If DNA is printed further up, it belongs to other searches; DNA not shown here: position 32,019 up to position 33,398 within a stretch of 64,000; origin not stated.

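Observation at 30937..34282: Overlapping three-gene cassette (DNA methyltransferase, SIR2-like protein, DUF262-only protein): candidate undescribed methylation-linked NAD-depletion defence system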

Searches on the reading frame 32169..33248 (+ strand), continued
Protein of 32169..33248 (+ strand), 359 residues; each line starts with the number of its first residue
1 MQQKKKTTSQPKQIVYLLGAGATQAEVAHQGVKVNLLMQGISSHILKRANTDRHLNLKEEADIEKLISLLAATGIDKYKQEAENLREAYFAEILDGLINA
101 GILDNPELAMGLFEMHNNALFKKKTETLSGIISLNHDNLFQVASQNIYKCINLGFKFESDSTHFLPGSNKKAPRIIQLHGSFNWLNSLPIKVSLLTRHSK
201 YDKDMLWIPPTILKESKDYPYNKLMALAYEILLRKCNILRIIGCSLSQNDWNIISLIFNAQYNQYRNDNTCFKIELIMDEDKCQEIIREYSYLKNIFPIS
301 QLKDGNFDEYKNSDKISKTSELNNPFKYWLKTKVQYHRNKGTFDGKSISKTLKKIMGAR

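Call 57: search_dna_similar(query=window:32169-33248:+, collection=plasmids, mode=protein, max_evalue=0.001, max_rows=15)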
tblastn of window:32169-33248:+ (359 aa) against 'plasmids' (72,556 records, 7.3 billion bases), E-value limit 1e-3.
No match.

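Call 58: search_dna_similar(query=window:32169-33248:+, collection=phages, mode=protein, max_evalue=0.001, max_rows=15)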
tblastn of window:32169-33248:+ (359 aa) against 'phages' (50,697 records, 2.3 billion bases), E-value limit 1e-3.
No match.

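Call 66: search_protein_families(library=pfam, proteins=[L030:5946-6866:-, L030:9019-9405:-, L042:6375-6857:+, L042:10171-10716:-, L025:3580-3939:-, L026:6413-6853:+, L026:9464-10108:+, L032:9784-11097:+, L022:6157-6927:-, L021:6248-6841:-], max_evalue=0.001)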
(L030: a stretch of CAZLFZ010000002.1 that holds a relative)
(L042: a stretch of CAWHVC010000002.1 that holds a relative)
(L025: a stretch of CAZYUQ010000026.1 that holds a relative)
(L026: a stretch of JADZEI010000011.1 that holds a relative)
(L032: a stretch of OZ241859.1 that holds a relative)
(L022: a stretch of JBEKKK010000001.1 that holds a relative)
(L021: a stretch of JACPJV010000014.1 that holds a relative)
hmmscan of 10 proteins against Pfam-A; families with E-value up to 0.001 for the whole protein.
L030:5946-6866:- (306 aa): 3 families
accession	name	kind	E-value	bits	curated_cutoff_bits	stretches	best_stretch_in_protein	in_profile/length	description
PF01609.27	DDE_Tnp_1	-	3.1e-19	69.9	23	1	111-286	5-200/200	Transposase DDE domain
PF05598.16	DUF772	-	0.0002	21.7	23.1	1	42-101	11-73/74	Transposase domain (DUF772)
PF13359.12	DDE_Tnp_4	-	0.00074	19.6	24.8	0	185-273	72-141/158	DDE superfamily endonuclease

L030:9019-9405:- (128 aa): 1 family
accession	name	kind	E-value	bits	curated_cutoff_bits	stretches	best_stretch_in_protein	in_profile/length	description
PF03852.21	Vsr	-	8.9e-20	70.8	27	1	3-69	2-69/74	DNA mismatch endonuclease Vsr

L042:6375-6857:+ (160 aa): 0 families

L042:10171-10716:- (181 aa): 0 families

L025:3580-3939:- (119 aa): 3 families
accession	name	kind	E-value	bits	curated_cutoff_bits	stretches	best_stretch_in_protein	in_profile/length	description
PF03551.20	PadR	-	7.7e-12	45.5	27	1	38-100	5-74/75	Transcriptional regulator PadR-like family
PF14947.12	HTH_45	-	0.00014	22.2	25.5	1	34-108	7-75/77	Winged helix-turn-helix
PF04458.17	DUF505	-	0.00032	19.7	28.7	1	62-105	364-409/622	Protein of unknown function (DUF505)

L026:6413-6853:+ (146 aa): 0 families

L026:9464-10108:+ (214 aa): 2 families
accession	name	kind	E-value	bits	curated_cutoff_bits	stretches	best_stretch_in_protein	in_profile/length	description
PF13338.12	AbiEi_4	-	2.4e-07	31.2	25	1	21-66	3-48/49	Transcriptional regulator, AbiEi antitoxin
PF17194.10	AbiEi_3_N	-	0.00015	22.2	26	1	26-102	12-88/93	Transcriptional regulator, AbiEi antitoxin N-terminal domain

L032:9784-11097:+ (437 aa): 0 families

L022:6157-6927:- (256 aa): 3 families
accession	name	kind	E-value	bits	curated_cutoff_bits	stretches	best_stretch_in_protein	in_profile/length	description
PF01844.29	HNH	-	3.8e-09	37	21.4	1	211-253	1-46/47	HNH endonuclease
PF02182.23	SAD_SRA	-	2.5e-08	34.3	30.7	1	29-176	7-143/148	SAD/SRA domain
PF14279.12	HNH_5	-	2.6e-08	34.1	27.5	1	211-255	1-47/56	HNH endonuclease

L021:6248-6841:- (197 aa): 9 families
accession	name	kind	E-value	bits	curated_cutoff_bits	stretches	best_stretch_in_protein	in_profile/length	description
PF19810.5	HFX_2341_N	-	4.4e-10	40.5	30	1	13-109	11-108/120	HFX_2341-like, N-terminal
PF14947.12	HTH_45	-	3e-06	27.6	25.5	1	142-193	11-63/77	Winged helix-turn-helix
PF25213.1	HVO_A0261_N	-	4.2e-06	27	35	1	149-194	24-69/86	HVO_A0261 N-terminal domain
PF08279.18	HTH_11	-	1.1e-05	25.7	25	1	142-177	8-43/55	HTH domain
PF13518.12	HTH_28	-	1.9e-05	25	25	1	141-181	4-44/52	Helix-turn-helix domain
PF01978.25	TrmB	-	4e-05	23.8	25.6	1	139-185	14-58/68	Sugar-specific transcriptional regulator TrmB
PF13412.12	HTH_24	-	7.7e-05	22.6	21.9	1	147-179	13-47/48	Winged helix-turn-helix DNA-binding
PF09339.16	HTH_IclR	-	8.2e-05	22.7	22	1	142-181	11-50/52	IclR helix-turn-helix domain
PF13551.12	HTH_29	-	0.0001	22.7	28.1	1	148-179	11-42/64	Winged helix-turn helix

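Call 70: search_protein_families(library=pfam, proteins=[L030:10229-11401:-, L030:9368-10015:-, L030:11818-12960:-], max_evalue=0.001)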
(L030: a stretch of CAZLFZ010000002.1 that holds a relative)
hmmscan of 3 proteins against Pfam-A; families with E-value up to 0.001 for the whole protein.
L030:10229-11401:- (390 aa): 1 family
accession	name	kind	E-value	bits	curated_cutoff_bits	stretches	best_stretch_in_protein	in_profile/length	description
PF00145.23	DNA_methylase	-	2.2e-55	188.8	22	1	5-385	2-323/324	C-5 cytosine-specific DNA methylase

L030:9368-10015:- (215 aa): 0 families

L030:11818-12960:- (380 aa): 0 families

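Call 73: search_protein_representatives(alignment_id=A1)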
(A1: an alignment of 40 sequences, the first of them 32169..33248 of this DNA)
Query: 40 sequences, 364 profile positions. Proteins with E-value up to 0.001 (for the whole library): 362; up to 1e-10: 274; up to 1e-30: 164. The best 150 are listed.
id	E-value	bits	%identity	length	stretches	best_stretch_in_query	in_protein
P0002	1.4e-166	570.4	-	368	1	2-363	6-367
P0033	6.8e-158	541.8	-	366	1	8-362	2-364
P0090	3.0e-138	477.2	-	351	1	10-363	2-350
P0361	4.9e-137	473.2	-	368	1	5-363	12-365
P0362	1.0e-127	442.5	-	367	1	8-353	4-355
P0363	2.9e-126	437.8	-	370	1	2-363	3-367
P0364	3.1e-126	437.7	-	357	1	9-363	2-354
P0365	7.6e-124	429.8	-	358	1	5-352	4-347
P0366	5.7e-121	420.3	-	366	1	6-361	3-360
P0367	4.1e-120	417.5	-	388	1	5-356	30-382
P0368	3.4e-118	411.2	-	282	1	4-278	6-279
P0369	5.2e-117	407.3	-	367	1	4-356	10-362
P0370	1.2e-106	373.2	-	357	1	5-341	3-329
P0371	4.1e-106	371.5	-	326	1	8-316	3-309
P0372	7.0e-106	370.7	-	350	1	13-360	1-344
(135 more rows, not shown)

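Call 77: list_cluster_members(proteins=[window:32169-33248:+, window:33248-34282:+, window:30937-32223:+, window:36091-36903:-])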
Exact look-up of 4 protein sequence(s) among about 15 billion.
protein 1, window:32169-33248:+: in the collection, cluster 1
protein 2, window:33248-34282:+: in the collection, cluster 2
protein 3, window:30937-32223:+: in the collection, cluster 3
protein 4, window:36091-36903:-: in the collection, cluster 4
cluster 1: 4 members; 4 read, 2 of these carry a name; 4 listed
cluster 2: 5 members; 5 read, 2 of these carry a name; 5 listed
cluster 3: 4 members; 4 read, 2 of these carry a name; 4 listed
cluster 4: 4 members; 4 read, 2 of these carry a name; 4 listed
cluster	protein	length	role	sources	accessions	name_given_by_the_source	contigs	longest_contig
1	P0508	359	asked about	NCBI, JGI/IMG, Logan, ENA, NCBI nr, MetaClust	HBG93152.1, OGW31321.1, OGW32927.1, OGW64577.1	MAG: hypothetical protein A3J81_09090 [Nitrospirae bacterium RIFOXYB2_FULL_43_5] | MAG: hypothetical protein A2X54_02630 [Nitrospirae bacterium GWF2_44_13] | status=active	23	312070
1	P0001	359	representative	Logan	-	-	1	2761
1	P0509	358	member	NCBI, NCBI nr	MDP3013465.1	MAG: SIR2 family protein, partial [Candidatus Subteraquimicrobiales bacterium] | SIR2 family protein [Candidatus Subteraquimicrobiales bacterium]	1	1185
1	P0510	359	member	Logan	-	-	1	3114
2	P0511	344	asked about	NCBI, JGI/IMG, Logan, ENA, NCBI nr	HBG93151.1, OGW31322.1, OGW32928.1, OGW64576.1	MAG: hypothetical protein A2X54_02635 [Nitrospirae bacterium GWF2_44_13]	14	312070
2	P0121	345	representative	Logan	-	-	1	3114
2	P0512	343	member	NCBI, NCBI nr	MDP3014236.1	MAG: DUF262 domain-containing protein, partial [Candidatus Subteraquimicrobiales ... | DUF262 domain-containing protein [Candidatus Subteraquimicrobiales bacterium]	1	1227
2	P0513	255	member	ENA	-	-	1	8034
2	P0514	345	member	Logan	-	-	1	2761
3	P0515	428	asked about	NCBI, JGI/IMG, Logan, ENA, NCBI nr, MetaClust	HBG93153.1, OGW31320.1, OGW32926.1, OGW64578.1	MAG: hypothetical protein A3J81_09095 [Nitrospirae bacterium RIFOXYB2_FULL_43_5] | MAG: hypothetical protein A2X54_02625 [Nitrospirae bacterium GWF2_44_13] | status=active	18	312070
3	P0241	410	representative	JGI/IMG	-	DNA modification methylase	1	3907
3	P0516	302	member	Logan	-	-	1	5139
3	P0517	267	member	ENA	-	-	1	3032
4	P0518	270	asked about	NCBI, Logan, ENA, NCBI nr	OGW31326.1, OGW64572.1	MAG: hypothetical protein A2X54_02655 [Nitrospirae bacterium GWF2_44_13]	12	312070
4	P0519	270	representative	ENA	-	-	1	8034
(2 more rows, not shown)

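Call 80: search_protein_families(library=pfam, alignment_id=A1, max_evalue=0.01)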
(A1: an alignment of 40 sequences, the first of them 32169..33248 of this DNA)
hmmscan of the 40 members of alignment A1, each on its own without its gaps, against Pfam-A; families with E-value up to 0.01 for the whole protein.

A. member 1, window:32169-33248:+ (359 aa): 1 family
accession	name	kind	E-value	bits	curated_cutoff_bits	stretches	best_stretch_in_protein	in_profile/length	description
PF13289.12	SIR2_2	-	0.00022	21.8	24.5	1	131-261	3-106/141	SIR2-like domain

B. families by the number of members that match (of 40 scanned): 3 families
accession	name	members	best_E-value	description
PF13289.12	SIR2_2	23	1.6e-06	SIR2-like domain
PF13921.12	Myb_DNA-bind_6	1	0.0057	Myb-like DNA-binding domain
PF12617.14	LdpA_C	1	0.0085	Light dependent period A C-terminal domain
